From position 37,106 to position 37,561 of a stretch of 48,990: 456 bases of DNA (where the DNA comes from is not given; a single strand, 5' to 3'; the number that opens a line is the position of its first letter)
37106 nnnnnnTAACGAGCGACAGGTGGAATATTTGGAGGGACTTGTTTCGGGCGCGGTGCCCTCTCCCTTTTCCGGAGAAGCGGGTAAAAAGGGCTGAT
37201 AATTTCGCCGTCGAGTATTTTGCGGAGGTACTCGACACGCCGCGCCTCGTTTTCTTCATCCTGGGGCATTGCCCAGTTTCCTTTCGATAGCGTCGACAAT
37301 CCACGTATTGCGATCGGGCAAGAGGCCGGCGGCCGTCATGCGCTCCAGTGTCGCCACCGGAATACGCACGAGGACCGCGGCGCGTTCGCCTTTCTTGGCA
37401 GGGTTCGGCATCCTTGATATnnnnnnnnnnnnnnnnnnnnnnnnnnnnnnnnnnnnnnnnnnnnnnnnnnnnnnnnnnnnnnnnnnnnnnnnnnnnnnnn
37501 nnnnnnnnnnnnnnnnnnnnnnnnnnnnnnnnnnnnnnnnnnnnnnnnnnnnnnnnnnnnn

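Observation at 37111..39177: Leftward eight-gene accessory island inserted between the portal and MuF-like genes: candidate anti-defence or host-takeover locus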

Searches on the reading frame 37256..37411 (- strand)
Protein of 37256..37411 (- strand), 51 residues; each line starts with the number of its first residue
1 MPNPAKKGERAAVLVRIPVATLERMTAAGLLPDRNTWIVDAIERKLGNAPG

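Call 6: search_protein_families(library=pfam, max_evalue=1, proteins=[window:37256-37411:-])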
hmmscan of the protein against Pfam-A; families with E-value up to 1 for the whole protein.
window:37256-37411:- (51 aa): 0 families

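Call 7: search_protein_families(library=phrogs, max_evalue=0.1, proteins=[window:37256-37411:-])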
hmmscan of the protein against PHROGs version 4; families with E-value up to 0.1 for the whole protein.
window:37256-37411:- (51 aa): 0 families

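Call 10: search_protein_families(library=pfam, max_evalue=10, proteins=[window:37256-37411:-])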
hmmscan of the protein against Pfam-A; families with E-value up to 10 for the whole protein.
window:37256-37411:- (51 aa): 0 families

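Call 11: search_protein_families(library=ncbifam, max_evalue=1, proteins=[window:37256-37411:-])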
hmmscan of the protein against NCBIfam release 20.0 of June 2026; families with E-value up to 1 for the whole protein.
window:37256-37411:- (51 aa): 1 family
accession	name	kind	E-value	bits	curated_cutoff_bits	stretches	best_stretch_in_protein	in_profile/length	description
NF041551.1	YlcI_YnfO_N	subfamily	0.0036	17.3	30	1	11-46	3-39/42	YlcI/YnfO family protein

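Call 29: search_solved_structures(query=window:37256-37411:-, max_evalue=10, show_alignments=3)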
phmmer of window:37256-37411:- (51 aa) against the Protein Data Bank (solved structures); distinct sequences matched with E-value up to 10: 0.

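Call 41: search_protein_representatives(protein=window:37256-37411:-)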
Query: 51 residues. Proteins with E-value up to 0.001 (for the whole library): 9; up to 1e-10: 1; up to 1e-30: 0. The best 9 are listed.
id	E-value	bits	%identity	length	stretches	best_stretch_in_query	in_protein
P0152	5.8e-18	79.1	77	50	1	1-48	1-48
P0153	2.8e-10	55.3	60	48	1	1-47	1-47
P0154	2.5e-07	46.2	55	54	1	1-51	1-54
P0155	6.1e-05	38.8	52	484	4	21-38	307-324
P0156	8.0e-05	38.4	58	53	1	6-46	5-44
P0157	1.3e-04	37.8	59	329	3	17-39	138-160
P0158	1.4e-04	37.6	55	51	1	2-47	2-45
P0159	3.1e-04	36.6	51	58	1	1-46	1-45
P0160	5.5e-04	35.8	25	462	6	15-49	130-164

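Call 43: search_protein_families(library=pfam, alignment_id=A2, max_evalue=10)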
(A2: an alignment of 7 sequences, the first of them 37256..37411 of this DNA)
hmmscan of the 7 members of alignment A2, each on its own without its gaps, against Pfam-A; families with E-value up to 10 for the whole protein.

A. member 1, window:37256-37411:- (51 aa): 0 families

B. families by the number of members that match (of 7 scanned): 1 family
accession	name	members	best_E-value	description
PF07987.16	DUF1775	1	0.12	Domain of unkown function (DUF1775)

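Call 44: search_solved_structures(query=A2, max_evalue=10, show_alignments=4)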
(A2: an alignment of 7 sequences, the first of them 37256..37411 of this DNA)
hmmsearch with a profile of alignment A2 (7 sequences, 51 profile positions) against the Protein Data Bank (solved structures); distinct sequences matched with E-value up to 10: 5.
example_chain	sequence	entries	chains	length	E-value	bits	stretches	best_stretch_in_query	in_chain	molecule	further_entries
5vyq_A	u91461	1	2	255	1.5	11.9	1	22-45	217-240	Uncharacterized protein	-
4pzu_A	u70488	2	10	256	1.6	11.8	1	22-45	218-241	Uncharacterized protein Rv3404c/MT3512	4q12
5cwp_A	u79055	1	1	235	4.4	10.4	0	14-47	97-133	Designed helical repeat protein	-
1ku2_A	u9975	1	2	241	4.5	10.4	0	12-27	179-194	sigma factor sigA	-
3ugo_A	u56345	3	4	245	4.7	10.3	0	12-27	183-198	RNA polymerase sigma factor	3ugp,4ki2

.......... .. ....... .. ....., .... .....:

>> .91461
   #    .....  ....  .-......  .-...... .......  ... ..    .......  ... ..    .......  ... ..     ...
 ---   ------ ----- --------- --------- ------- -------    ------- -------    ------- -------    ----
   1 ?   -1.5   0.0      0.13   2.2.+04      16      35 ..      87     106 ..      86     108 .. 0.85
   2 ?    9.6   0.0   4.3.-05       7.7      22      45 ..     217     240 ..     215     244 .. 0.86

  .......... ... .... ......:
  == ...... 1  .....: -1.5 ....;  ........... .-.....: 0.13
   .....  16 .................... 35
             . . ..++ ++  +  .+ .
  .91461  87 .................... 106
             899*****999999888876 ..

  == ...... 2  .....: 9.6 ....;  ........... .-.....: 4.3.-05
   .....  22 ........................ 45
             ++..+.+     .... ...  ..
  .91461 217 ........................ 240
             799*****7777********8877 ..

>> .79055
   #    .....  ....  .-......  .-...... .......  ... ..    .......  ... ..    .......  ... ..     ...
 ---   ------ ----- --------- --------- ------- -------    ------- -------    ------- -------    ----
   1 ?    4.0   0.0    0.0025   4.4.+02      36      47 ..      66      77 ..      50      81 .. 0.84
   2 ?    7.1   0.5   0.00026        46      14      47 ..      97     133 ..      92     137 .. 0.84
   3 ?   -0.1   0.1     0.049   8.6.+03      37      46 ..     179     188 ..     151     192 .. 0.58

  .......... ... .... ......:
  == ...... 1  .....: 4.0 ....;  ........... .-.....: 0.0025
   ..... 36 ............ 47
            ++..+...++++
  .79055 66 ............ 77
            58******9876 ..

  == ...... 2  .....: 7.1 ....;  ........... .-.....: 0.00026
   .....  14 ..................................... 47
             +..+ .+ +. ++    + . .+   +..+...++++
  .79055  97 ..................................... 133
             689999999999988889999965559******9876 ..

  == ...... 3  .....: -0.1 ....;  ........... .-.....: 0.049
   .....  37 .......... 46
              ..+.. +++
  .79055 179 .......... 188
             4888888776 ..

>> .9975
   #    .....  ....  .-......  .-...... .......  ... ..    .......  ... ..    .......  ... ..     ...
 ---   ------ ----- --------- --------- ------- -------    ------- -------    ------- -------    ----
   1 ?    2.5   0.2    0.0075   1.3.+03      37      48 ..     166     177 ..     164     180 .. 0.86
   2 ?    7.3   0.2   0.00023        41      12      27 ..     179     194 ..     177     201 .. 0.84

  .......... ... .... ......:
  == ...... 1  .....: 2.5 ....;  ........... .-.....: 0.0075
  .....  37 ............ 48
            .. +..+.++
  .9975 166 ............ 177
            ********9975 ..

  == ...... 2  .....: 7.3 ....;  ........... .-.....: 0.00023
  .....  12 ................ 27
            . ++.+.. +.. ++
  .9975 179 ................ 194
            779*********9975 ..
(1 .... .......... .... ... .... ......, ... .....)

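Call 45: search_protein_families(library=ncbifam, alignment_id=A2, max_evalue=1)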
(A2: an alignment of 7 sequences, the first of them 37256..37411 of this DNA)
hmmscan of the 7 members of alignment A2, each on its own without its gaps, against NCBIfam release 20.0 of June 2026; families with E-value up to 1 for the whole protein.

A. member 1, window:37256-37411:- (51 aa): 1 family
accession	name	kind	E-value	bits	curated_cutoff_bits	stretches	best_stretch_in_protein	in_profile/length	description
NF041551.1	YlcI_YnfO_N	subfamily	0.0036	17.3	30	1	11-46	3-39/42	YlcI/YnfO family protein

B. families by the number of members that match (of 7 scanned): 1 family
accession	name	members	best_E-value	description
NF041551.1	YlcI_YnfO_N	6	4.4e-05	YlcI/YnfO family protein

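Call 50: find_encoding_contigs(protein=P0152, flank=5000, max_places=3)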
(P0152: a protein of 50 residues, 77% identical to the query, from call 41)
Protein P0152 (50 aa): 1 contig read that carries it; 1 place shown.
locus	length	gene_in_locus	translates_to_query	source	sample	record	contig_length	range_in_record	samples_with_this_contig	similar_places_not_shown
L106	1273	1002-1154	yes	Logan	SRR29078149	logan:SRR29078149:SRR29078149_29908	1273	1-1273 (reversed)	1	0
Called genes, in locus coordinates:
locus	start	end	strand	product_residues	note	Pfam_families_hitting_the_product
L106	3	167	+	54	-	?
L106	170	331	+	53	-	-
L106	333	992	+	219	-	-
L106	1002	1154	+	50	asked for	-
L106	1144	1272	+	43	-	?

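Call 54: find_related_loci(query=A2, collection=viral_contigs, flank=5000)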
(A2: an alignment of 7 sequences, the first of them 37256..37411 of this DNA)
Query A2 (51 aa) in viral_contigs; peptide patterns used: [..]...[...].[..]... (x = any residue, [..] = any of these).
48 stretches matched a pattern, but none encodes a relative of the query by tblastn (E <= 1e-3).

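Call 56: predict_structure(alignment_id=A2)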
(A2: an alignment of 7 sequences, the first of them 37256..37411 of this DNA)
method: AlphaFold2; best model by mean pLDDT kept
length: 51 residues; sequences in the alignment: 7
mean_pLDDT: 74.7   pTM: 0.35
mean pLDDT of the five models: 74.7, 72.9, 72.6, 71.0, 70.6
residues with pLDDT >= 90: 1; 70-90: 32; 50-70: 18; < 50: 0
segments of 3 or more residues with pLDDT < 50: none
pLDDT, mean of each block of 10 residues (from residue 1): 61 84 83 73 75 53
secondary structure, 60 per line:
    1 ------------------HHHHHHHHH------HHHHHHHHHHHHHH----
elements in order: H19-27 H34-47

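Call 58: find_related_loci(query=A3, collection=metagenome_contigs, flank=5000)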
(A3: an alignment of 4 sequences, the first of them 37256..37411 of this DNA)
Query A3 (51 aa) in metagenome_contigs; peptide patterns used: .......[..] (x = any residue, [..] = any of these).
69 stretches matched a pattern, but none encodes a relative of the query by tblastn (E <= 1e-3).

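Call 59: find_encoding_contigs(protein=P0153, flank=5000, max_places=3)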
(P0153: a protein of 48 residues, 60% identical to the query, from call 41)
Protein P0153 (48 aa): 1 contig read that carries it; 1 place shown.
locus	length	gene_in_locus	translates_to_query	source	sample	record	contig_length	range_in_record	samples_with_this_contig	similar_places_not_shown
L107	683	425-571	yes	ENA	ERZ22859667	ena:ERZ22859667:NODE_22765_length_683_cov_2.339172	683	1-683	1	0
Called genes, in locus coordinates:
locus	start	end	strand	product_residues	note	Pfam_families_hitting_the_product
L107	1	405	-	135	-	?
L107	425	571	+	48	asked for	-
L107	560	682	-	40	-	?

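Call 60: find_encoding_contigs(protein=P0154, flank=5000, max_places=3)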
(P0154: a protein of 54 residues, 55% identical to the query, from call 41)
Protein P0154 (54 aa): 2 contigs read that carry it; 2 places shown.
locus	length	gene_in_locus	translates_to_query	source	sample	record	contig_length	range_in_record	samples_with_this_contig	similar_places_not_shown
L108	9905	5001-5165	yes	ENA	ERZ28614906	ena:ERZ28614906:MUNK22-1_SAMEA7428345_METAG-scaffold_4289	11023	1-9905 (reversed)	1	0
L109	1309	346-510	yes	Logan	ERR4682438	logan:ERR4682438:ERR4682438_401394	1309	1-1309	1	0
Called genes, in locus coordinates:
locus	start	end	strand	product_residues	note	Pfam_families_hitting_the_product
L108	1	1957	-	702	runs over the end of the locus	PF03235:GmrSD_N, PF07510:GmrSD_C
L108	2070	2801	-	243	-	PF21790:OGG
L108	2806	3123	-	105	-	-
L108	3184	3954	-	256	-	PF01420:Methylase_S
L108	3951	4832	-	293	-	PF02384:N6_Mtase, PF07669:Eco57I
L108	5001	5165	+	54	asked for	-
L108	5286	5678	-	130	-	PF06414:Zeta_toxin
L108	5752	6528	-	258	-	PF12161:HsdM_N (weak), PF02384:N6_Mtase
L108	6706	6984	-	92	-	-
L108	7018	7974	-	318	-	PF06067:DUF932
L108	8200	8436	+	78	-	PF13560:HTH_31, PF01381:HTH_3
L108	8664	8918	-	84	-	-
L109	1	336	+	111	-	?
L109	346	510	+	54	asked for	-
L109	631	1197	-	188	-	PF06414:Zeta_toxin, PF13671:AAA_33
